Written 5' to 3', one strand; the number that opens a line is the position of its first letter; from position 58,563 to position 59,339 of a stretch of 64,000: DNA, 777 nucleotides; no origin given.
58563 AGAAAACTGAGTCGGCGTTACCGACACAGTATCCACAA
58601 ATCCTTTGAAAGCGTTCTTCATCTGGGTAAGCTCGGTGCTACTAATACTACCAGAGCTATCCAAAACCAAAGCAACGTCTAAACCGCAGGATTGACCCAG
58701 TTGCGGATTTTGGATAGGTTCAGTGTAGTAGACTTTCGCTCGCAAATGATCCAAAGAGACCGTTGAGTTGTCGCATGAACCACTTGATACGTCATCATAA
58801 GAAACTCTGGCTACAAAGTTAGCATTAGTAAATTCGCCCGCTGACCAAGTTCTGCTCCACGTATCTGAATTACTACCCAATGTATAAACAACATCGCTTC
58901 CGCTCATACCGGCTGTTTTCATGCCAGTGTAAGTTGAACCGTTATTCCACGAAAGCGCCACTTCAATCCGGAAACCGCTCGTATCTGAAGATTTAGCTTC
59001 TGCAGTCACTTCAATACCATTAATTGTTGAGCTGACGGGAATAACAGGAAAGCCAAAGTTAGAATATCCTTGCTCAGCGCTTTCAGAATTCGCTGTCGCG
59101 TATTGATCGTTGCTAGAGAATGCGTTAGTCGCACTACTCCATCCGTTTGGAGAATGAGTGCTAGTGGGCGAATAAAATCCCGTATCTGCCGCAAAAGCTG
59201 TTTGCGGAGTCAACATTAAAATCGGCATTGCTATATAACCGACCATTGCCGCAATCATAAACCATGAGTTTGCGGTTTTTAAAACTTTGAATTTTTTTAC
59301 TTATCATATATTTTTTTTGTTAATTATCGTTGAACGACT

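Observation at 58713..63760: Recurrent domain of about 150-170 aa that I cannot assign to a family, once split by a nested domain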

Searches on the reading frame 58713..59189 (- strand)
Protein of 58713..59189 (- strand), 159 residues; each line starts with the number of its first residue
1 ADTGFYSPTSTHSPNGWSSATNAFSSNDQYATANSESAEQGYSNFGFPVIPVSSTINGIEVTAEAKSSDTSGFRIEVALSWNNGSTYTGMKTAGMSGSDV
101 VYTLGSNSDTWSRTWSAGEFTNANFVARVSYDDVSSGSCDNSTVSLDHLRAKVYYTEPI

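Call 7: find_homologous_proteins(query=window:58716-59189:-, max_evalue=0.001)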
Query seq(158 aa) (158 aa): 8 proteins with E <= 0.001 among 45 candidates.
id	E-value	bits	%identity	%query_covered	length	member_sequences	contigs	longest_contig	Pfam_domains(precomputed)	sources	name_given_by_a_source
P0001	2.2e-38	150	49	99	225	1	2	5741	-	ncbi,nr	ncbi:hypothetical protein KBB49_03750, partial [Candidatus Saccharibacteria bacterium]|nr:hypothetic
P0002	4.6e-27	113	48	84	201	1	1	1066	-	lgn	-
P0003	9.0e-19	86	42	84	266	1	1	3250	-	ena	-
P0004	2.9e-17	81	52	59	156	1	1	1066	-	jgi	jgi:hypothetical protein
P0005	3.0e-17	81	41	99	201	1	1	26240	-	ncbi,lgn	-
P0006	1.1e-15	76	39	99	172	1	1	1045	-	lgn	-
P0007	4.0e-15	74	57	51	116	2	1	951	-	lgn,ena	-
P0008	3.4e-7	48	34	99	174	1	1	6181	-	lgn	-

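Call 8: search_solved_structures(query=window:58716-59189:-, max_evalue=10)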
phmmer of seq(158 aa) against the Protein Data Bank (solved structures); distinct sequences matched with E-value up to 10: 357 (the best 60 are shown).
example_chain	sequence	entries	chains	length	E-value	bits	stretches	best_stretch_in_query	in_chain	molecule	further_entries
2r0z_H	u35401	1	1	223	0.0019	21.5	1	44-121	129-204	IgG2a Fab fragment heavy chain, Fd portion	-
3bae_H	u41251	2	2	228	0.0063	19.8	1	31-121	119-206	WO2 IgG2a Fab fragment Heavy Chain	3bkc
4f37_F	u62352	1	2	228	0.0063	19.8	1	31-121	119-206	Im7 immunity protein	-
1mj8_H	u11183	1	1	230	0.0067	19.7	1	44-121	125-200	IMMUNOGLOBULIN MS6-126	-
6u1t_H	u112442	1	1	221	0.0067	19.7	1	46-121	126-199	antigen-binding (Fab) fragment, heavy chain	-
3bkj_H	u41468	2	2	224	0.0067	19.7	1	31-121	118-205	WO2 IgG2a Fab fragment Heavy Chain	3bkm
4xp1_H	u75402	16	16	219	0.0073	19.6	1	45-121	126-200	antibody fragment heavy chain | Ighg protein | Antibody fragment light chain-protein, 9D5-light chain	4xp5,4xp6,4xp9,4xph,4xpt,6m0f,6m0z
2adf_H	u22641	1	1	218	0.0073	19.6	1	43-121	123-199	82D6A3 IgG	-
1mh5_B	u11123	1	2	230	0.0077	19.5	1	44-121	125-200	IMMUNOGLOBULIN MS6-164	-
7dr4_H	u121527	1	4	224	0.0078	19.5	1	18-121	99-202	anti-human IL-2 antibody, mouse Ig G, heavy chain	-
4ki5_C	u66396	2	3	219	0.0078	19.5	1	43-121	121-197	MURINE MONOCLONAL 3E6 FAB HEAVY CHAIN | 3E6 antibody Fab heavy chain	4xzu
6djp_C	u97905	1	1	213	0.0082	19.4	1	43-121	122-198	8B8 heavy chain Fab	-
5tkk_H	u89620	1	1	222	0.0084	19.4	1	44-121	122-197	mouse antibody vFP5.01 heavy chain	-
9cp4_H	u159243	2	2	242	0.0084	19.4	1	45-121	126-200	9D5 heavy chain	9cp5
4m48_H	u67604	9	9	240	0.0084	19.4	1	45-121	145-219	9D5 antibody, heavy chain | antibody fragment heavy chain | ANTIBODY FRAGMENT HEAVY CHAIN-PROTEIN, 9D5-LIGHT CHAIN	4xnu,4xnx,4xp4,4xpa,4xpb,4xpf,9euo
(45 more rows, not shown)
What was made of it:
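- On Immunoglobulin constant domain (CH1): The single-sequence phmmer search gave many near-identical mouse IgG2a CH1 chains at E of about 2e-3 to 1e-2 (call 8).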

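Call 11: find_homologous_proteins(query=A1, max_evalue=0.001)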
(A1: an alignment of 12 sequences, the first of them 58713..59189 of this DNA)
Query A1 (12 sequences) (159 aa, profile of the alignment): 633 proteins with E <= 0.001 among 8000 candidates; the best 120 are listed.
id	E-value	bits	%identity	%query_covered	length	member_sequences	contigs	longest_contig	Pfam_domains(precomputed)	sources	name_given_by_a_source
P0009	4.7e-71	256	34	99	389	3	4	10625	-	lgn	-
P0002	4.9e-69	250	48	84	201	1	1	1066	-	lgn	-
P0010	5.0e-69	250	36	99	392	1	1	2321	-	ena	-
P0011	1.2e-66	242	34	74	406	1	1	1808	-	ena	-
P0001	1.3e-65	239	49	99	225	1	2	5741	-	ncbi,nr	ncbi:hypothetical protein KBB49_03750, partial [Candidatus Saccharibacteria bacterium]|nr:hypothetic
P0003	1.7e-61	225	42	84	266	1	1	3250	-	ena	-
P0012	5.7e-58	214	58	100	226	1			-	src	-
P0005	5.5e-55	204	41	99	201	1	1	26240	-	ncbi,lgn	-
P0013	1.1e-53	200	49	97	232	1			-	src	-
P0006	2.9e-52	195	39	98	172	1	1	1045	-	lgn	-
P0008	6.1e-52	194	35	100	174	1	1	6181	-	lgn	-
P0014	4.2e-51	191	40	99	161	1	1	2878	-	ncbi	ncbi:MAG: hypothetical protein WC554_18110, partial [Clostridia bacterium]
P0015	5.0e-51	191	42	82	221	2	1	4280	-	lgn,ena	-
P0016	4.6e-50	188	46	100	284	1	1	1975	-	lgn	-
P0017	5.6e-50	187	46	97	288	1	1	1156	-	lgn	-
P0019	5.4e-48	181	49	99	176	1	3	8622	-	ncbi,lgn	-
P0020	4.2e-47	178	54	93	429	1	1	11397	-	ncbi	-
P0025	1.3e-45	173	45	99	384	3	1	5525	-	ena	-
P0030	6.1e-44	168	41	99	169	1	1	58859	-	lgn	-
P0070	2.6e-39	153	35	99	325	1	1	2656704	-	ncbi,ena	-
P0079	7.7e-39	151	36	100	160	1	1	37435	-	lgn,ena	-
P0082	1.3e-38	150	40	98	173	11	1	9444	-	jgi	-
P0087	3.7e-38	149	36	99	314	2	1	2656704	-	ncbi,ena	-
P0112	1.2e-36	144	39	99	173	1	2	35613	-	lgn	-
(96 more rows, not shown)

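Call 12: search_protein_families(library=phrogs, max_evalue=0.01, proteins=[window:58713-59189:-, P0005, P0006, P0008, P0030, P0079, P0112, P0014, P0019])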
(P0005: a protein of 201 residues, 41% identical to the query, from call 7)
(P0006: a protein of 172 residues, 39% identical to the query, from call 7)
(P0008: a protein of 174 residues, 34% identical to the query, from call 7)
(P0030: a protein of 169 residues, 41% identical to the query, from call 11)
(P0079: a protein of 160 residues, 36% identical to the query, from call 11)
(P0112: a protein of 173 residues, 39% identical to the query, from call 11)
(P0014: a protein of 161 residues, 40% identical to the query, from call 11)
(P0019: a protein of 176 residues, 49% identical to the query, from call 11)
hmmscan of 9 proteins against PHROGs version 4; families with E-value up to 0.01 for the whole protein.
window:58713-59189:- (159 aa): 0 families

P0005 (201 aa): 0 families

P0006 (172 aa): 0 families

P0008 (174 aa): 0 families

P0030 (169 aa): 0 families

P0079 (160 aa): 0 families

P0112 (173 aa): 0 families

P0014 (161 aa): 0 families

P0019 (176 aa): 0 families
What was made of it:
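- Closest known: CBM-type modules that decorate phage tail and baseplate proteins. Different: There is no PHROGs hit (call 12).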

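Call 13: search_protein_families(library=ncbifam, max_evalue=0.1, proteins=[window:58713-59189:-, P0005, P0006, P0008, P0030, P0079, P0112, P0009, P0070])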
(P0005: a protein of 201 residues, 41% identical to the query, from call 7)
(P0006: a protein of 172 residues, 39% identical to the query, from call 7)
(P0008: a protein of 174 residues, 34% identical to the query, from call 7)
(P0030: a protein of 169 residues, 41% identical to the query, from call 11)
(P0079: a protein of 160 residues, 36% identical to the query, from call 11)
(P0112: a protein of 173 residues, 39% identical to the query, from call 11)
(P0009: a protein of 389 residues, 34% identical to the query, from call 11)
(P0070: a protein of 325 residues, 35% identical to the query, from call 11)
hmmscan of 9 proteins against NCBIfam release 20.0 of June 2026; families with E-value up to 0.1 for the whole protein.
window:58713-59189:- (159 aa): 0 families

P0005 (201 aa): 2 families
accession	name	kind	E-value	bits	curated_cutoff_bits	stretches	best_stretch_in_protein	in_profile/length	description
TIGR04144.1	archaeo_VPXXXP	exception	0.052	13.5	150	1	32-82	79-130/156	archaeosortase B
NF003114.0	PRK04032.1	equivalog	0.064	13.1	148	1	34-89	43-98/172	CDP-2,3-bis-(O-geranylgeranyl)-sn-glycerol synthase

P0006 (172 aa): 0 families

P0008 (174 aa): 0 families

P0030 (169 aa): 0 families

P0079 (160 aa): 0 families

P0112 (173 aa): 0 families

P0009 (389 aa): 0 families

P0070 (325 aa): 0 families
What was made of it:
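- On Any curated family in Pfam-A, NCBIfam or PHROGs: NCBIfam and PHROGs gave no relevant hit for the window copy or for the eight homologues scanned in each library (calls 12, 13).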

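Call 16: find_encoding_contigs(protein=P0030, flank=10000, max_places=2)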
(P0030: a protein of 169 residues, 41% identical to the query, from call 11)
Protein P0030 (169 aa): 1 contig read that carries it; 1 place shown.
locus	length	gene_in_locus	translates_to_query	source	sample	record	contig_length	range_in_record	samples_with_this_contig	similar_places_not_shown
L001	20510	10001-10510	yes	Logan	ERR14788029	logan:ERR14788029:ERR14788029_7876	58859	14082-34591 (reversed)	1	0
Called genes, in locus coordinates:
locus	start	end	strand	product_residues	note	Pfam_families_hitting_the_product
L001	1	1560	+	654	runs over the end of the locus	-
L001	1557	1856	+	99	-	-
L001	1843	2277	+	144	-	-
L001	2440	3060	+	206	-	-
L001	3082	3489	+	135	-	-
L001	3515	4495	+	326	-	PF25209:Phage_capsid_4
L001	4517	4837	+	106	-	-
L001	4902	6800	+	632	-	-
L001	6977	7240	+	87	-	-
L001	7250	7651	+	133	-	-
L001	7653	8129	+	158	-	-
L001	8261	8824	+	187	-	-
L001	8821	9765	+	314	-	-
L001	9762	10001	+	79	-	-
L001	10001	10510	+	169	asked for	-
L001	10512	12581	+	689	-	-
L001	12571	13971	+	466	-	-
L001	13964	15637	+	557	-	-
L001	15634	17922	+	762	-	-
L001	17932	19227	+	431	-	-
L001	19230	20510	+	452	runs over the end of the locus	-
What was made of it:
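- Standalone ~170-aa genes lie in a structural module downstream of a capsid gene (L001, call 16).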

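Call 17: find_encoding_contigs(protein=P0079, flank=10000, max_places=2)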
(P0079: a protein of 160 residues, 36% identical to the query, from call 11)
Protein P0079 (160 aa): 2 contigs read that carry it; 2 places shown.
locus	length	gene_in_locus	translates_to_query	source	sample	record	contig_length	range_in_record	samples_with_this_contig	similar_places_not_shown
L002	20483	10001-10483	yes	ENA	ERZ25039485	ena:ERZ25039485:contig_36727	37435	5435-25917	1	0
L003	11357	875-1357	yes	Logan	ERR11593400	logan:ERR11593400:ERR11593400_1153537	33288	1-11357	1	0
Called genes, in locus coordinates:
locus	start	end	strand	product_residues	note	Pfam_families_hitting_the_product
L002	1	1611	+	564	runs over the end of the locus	-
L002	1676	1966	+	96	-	-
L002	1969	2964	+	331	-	-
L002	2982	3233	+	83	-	PF24729:Acb2_Tad1_hairpin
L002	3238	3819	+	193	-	-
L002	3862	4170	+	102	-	-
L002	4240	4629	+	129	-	-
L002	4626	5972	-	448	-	-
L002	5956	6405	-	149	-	-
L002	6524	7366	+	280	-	-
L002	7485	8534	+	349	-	PF07484:Collar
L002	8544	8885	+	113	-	-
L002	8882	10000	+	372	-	-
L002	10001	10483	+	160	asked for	-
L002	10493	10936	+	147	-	-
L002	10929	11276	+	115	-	-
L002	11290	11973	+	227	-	PF01510:Amidase_2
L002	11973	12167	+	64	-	-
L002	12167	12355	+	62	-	-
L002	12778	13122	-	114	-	-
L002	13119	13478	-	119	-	-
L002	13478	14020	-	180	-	-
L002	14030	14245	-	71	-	-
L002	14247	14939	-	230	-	PF09588:YqaJ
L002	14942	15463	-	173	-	-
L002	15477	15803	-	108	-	-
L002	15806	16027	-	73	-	-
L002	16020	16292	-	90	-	-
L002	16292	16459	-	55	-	-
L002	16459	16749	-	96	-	-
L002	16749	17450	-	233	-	PF13479:AAA_24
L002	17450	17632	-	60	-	-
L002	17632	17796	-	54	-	PF01402:RHH_1 (weak)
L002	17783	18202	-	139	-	-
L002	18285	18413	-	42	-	-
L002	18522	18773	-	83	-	-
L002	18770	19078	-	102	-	-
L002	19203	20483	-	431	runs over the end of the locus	PF00176:SNF2-rel_dom, PF04851:ResIII (weak), PF00271:Helicase_C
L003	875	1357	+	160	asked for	-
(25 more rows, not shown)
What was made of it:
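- Others lie between a tail-fibre gene and the endolysin (L002, call 17).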

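Call 18: find_encoding_contigs(protein=P0070, flank=10000, max_places=2)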
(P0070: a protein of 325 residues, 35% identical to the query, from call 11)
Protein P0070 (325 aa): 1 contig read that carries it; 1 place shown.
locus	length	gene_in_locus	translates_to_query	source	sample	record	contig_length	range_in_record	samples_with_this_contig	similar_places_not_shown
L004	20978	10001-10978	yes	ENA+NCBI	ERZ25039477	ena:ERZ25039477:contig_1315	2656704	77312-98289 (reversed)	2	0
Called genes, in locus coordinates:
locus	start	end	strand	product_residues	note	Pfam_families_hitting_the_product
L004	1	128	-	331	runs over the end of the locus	-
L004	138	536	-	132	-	-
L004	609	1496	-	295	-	PF20911:GP7 (faint), PF17236:SU10_MCP (weak)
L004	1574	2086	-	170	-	-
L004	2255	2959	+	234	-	-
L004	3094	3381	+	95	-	-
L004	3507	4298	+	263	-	-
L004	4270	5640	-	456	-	PF05133:SPP1_portal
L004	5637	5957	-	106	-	PF04545:Sigma70_r4 (weak), PF13384:HTH_23 (weak)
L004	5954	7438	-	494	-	-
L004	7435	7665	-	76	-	-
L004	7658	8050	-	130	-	-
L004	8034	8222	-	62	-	-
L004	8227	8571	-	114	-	-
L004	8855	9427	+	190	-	PF12389:Peptidase_M73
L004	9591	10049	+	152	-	PF10502:Peptidase_S26 (weak)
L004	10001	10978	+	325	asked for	-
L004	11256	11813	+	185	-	PF12389:Peptidase_M73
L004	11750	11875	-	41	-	-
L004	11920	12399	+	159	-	-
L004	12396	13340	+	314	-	-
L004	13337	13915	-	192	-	PF01966:HD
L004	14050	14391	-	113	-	PF11969:DcpS_C, PF01230:HIT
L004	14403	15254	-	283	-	-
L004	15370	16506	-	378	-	PF02771:Acyl-CoA_dh_N, PF02770:Acyl-CoA_dh_M, PF00441:Acyl-CoA_dh_1, PF08028:Acyl-CoA_dh_2, PF21343:ACAD9-ACADV_C (weak)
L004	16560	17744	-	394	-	PF02771:Acyl-CoA_dh_N, PF02770:Acyl-CoA_dh_M, PF00441:Acyl-CoA_dh_1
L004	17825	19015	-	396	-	PF02771:Acyl-CoA_dh_N, PF02770:Acyl-CoA_dh_M, PF00441:Acyl-CoA_dh_1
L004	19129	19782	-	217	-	PF01613:Flavin_Reduct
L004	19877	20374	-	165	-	PF05163:DinB, PF08020:DUF1706 (faint), PF04978:MST, PF11716:MDMPI_N (weak), PF12867:DinB_2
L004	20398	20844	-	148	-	-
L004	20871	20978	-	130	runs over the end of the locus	PF07080:DUF1348 (weak), PF07366:SnoaL (faint), PF12680:SnoaL_2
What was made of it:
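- It neighbours Peptidase_M73 (TasA/camelysin) and SipW-like signal peptidase genes in L004 (call 18).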

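Call 22: predict_structure(alignment_id=A2)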
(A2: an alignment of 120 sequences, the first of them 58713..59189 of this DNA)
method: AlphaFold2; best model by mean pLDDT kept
length: 159 residues; sequences in the alignment: 120
mean_pLDDT: 96.1   pTM: 0.91
mean pLDDT of the five models: 96.1, 96.0, 95.9, 95.8, 95.8
residues with pLDDT >= 90: 144; 70-90: 11; 50-70: 4; < 50: 0
segments of 3 or more residues with pLDDT < 50: none
pLDDT, mean of each block of 10 residues (from residue 1): 98 97 99 95 98 98 96 95 98 97 98 98 98 80 96 97
secondary structure, 60 per line:
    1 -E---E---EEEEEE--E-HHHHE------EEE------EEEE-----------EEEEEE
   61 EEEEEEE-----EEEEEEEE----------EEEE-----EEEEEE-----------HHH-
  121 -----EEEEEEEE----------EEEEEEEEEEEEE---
elements in order: E10-15 H20-23 E31-33 E40-43 E55-67 E73-80 E91-94 E100-105 E126-133 E144-156
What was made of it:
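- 58716..59189 (-): Copy A of the domain (158 aa). It follows the predicted signal-peptide cleavage site (AFA|ADTGF) of the VWA gene and lies in a single reading frame. AlphaFold2 model pLDDT 96.1, pTM 0.91 (call 22).
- On Asp-box (SxDxGxTW) beta-hairpin motif: In the model the motif follows strand 73-80, but DSSP shows a 10-residue non-strand stretch after it rather than a tight hairpin (call 22).
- AlphaFold2 pLDDT 96.1, pTM 0.91, all-beta (call 22).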

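Call 24: fold_search(model_id=the predicted structure, library=pdb)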
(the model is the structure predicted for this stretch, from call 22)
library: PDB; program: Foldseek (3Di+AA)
matches with E <= 10: 1596; with E <= 0.001: 19
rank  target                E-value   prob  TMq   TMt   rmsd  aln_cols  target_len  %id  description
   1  7ay3                  1.1e-04  1.00  0.46  0.55   6.0       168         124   11  Crystal structure of the CBM36-1 domain of a multidomain xylanase from the hindgut metagenome of Trinervitermes trinervo (released 2020-11-18)
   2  7qx5                  1.6e-04  1.00  0.39  0.13   5.7       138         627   14  mosquitocidal Cry11Aa-Y449F determined at pH 7 from naturally-occurring nanocrystals by Serial femtosecond crystallograp (released 2022-07-27)
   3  2zey_A                3.3e-04  1.00  0.44  0.47   5.7       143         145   13  Family 16 carbohydrate binding module (released 2008-03-04)
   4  2y6k_A                3.5e-04  1.00  0.50  0.48   7.2       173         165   12  Xylotetraose bound to X-2 engineered mutated CBM4-2 Carbohydrate Binding Module from a Thermostable Rhodothermus marin (released 2012-03-07)
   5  2waa                  3.7e-04  1.00  0.38  0.20   8.4       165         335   12  Structure of a family two carbohydrate esterase from Cellvibrio japonicus (released 2009-03-24)
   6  7d29                  4.1e-04  1.00  0.49  0.56   6.3       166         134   11  CBM32 of AlyQ (released 2020-12-30)
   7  2zez_C                4.1e-04  1.00  0.45  0.49   7.1       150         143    9  Family 16 Carbohydrate Binding Module-2 (released 2008-03-25)
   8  3jxs_A                4.1e-04  1.00  0.42  0.40  11.7       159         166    9  Crystal structure of XG34, an evolved xyloglucan binding CBM (released 2009-10-27)
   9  3oeb_A                4.6e-04  1.00  0.42  0.46   6.2       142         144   13  Crystal structure of the Q121E mutant of C.polysaccharolyticus CBM16-1 bound to mannopentaose (released 2010-08-25)
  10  7qx4                  6.4e-04  1.00  0.36  0.12   7.2       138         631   18  mosquitocidal Cry11Aa determined at pH 7 from naturally-occurring nanocrystals by Serial femtosecond crystallography (released 2022-07-27)
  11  2id4_A                6.8e-04  1.00  0.39  0.16   5.7       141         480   11  The 1.9 A structure of Kex2 in complex with an Ac-R-E-R-K-chloromethyl ketone inhibitor. (released 2007-05-01)
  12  7d2a_A                7.2e-04  1.00  0.49  0.58   5.8       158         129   11  CBM32 of AlyQ in complex with 4,5-unsaturated mannuronic acid (released 2020-12-30)
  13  1laj_C                7.2e-04  0.97  0.33  0.30  11.6       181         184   12  The Structure of Tomato Aspermy Virus by X-Ray Crystallography (released 2002-11-27)
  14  2zex_B                8.5e-04  1.00  0.43  0.46   5.9       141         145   13  Family 16 carbohydrate binding module (released 2008-03-04)
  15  2id4_B                9.0e-04  1.00  0.41  0.16   6.5       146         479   12  The 1.9 A structure of Kex2 in complex with an Ac-R-E-R-K-chloromethyl ketone inhibitor. (released 2007-05-01)
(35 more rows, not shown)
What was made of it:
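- The best PDB fold matches are CBM36, CBM16, CBM4, CBM32, Cry toxin, Kex2/furin and APC10 structures, at probability 1.0 (call 24). The fold is a generic beta-sandwich (call 24). Foldseek gave weak hits to TNF-like lectin and to the Bd2734 C-terminal domain (call 24).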

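Call 26: fold_search(model_id=the predicted structure, library=viral)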
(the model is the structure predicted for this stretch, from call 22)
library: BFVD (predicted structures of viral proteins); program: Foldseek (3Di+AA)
matches with E <= 10: 1892; with E <= 0.001: 83
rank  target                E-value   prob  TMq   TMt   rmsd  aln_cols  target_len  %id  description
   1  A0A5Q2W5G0            2.0e-10  1.00  0.81  0.11   3.1       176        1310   22  (no name in the UniProt tables at hand)
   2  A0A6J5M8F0            3.3e-08  1.00  0.72  0.58   5.9       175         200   16  Uncharacterized protein [uncultured Caudovirales phage]
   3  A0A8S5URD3            6.9e-08  1.00  0.64  0.48   5.2       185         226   15  Uncharacterized protein [Siphoviridae sp. ctg6c78]
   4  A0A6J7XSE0            3.5e-07  1.00  0.68  0.64   4.3       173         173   16  Uncharacterized protein [uncultured Caudovirales phage]
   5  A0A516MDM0            3.7e-07  1.00  0.74  0.66   3.9       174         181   16  (no name in the UniProt tables at hand)
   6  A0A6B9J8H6            4.4e-07  1.00  0.70  0.14   4.8       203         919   15  (no name in the UniProt tables at hand)
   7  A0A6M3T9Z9            1.5e-06  1.00  0.65  0.22   4.4       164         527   17  Uncharacterized protein [Sphingomonas phage Kharn]
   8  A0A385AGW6            3.8e-06  1.00  0.74  0.12   4.6       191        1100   17  Tail protein [Methanobacterium virus Drs3]
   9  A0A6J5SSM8            7.4e-06  1.00  0.68  0.25   4.2       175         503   19  Uncharacterized protein [uncultured Caudovirales phage]
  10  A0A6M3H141            1.7e-05  1.00  0.45  0.06   5.6       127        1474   12  (no name in the UniProt tables at hand)
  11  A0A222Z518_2          4.0e-05  1.00  0.50  0.12   6.6       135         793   14  (no name in the UniProt tables at hand)
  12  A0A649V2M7            4.7e-05  1.00  0.41  0.16  10.1       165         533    8  Rhamnogalacturonase A/B/Epimerase-like pectate lyase domain-containing protein [Leuconostoc phage P965]
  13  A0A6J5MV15            7.0e-05  1.00  0.44  0.27   6.0       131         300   13  Uncharacterized protein [uncultured Caudovirales phage]
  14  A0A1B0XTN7            7.4e-05  1.00  0.66  0.23   4.4       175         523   14  (no name in the UniProt tables at hand)
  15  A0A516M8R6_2          7.8e-05  1.00  0.49  0.08   7.3       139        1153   12  (no name in the UniProt tables at hand)
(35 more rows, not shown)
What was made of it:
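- Closest known: CBM-type modules that decorate phage tail and baseplate proteins. Same: Some BFVD matches are annotated tail fiber, BppU or baseplate proteins, though at lower TMq (0.38-0.48) than the uncharacterised family members and the Drs3 tail protein (call 26).
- In the BFVD library of predicted viral protein structures, matches reach TMq 0.64-0.81 and include the tail protein of Methanobacterium virus Drs3 (call 26).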
